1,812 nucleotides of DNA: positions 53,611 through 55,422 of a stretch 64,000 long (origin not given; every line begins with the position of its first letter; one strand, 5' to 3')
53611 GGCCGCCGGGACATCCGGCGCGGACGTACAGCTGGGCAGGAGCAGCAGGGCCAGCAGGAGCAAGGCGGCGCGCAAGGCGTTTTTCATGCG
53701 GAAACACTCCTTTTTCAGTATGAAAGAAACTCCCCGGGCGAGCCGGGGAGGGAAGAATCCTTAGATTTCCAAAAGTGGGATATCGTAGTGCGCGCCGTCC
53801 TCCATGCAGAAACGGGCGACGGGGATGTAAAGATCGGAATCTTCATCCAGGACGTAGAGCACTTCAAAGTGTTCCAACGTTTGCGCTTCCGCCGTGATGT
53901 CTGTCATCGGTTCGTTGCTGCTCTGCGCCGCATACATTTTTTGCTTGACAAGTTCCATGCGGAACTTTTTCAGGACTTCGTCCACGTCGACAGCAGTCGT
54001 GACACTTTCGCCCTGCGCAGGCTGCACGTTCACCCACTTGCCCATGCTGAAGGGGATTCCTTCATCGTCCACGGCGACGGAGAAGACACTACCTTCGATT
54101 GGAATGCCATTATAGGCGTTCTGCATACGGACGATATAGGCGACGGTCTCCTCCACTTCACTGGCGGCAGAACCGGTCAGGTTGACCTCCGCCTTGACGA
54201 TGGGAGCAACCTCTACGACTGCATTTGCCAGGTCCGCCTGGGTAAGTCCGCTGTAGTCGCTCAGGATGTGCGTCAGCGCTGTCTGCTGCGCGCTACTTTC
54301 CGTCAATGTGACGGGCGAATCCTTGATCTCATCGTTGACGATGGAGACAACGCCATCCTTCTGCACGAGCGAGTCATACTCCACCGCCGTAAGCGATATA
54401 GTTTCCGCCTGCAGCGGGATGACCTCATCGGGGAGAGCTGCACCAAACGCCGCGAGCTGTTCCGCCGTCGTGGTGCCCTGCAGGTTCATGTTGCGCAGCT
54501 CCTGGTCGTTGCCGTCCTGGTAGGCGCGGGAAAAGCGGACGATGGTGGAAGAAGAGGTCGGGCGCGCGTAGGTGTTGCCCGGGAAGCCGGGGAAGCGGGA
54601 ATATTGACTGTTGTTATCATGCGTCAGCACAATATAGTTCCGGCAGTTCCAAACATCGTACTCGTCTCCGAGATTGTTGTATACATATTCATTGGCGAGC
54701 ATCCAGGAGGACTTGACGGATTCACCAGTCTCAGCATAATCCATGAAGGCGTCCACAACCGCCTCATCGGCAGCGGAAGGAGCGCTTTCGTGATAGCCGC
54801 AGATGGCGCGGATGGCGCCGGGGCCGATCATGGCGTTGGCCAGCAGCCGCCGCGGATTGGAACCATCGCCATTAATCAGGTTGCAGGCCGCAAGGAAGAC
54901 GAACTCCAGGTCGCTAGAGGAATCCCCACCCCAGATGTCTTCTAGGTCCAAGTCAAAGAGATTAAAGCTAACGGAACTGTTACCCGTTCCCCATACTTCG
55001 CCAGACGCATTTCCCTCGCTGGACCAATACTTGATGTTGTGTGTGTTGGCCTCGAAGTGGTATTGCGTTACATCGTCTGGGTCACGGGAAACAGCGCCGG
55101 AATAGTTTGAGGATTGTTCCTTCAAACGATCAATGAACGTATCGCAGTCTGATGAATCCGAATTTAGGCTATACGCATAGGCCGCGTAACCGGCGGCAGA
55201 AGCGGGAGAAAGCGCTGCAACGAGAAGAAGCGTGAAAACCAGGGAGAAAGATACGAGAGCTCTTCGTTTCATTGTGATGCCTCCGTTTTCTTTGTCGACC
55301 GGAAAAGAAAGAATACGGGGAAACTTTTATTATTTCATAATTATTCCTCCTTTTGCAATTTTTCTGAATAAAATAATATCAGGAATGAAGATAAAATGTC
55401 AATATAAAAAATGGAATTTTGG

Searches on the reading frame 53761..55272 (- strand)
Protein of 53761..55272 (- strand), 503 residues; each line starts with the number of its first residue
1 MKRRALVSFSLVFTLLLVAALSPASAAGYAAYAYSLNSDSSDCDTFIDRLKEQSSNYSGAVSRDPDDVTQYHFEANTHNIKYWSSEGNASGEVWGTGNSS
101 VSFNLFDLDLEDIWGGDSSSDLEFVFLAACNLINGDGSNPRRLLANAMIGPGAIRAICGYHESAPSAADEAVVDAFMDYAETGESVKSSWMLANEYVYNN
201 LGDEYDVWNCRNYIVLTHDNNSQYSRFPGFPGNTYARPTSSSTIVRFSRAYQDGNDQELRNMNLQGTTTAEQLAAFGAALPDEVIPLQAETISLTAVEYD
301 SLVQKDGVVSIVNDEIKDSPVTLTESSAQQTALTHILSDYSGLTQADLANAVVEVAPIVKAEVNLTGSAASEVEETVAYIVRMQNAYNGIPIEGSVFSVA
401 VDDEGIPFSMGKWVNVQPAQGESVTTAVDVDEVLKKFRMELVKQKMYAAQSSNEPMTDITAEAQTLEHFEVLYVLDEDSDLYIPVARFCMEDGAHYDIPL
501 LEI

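Call 70: search_protein_families(library=pfam, proteins=[window:53761-55272:-])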
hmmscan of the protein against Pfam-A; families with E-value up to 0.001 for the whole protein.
window:53761-55272:- (503 aa): 2 families
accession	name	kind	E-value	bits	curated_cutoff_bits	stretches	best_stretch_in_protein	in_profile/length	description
PF19872.4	DUF6345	-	1.4e-05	25.1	26.9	1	75-195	62-171/221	Family of unknown function (DUF6345)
PF07504.19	FTP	-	0.00026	21.2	21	1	381-411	18-48/51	Fungalysin/Thermolysin Propeptide Motif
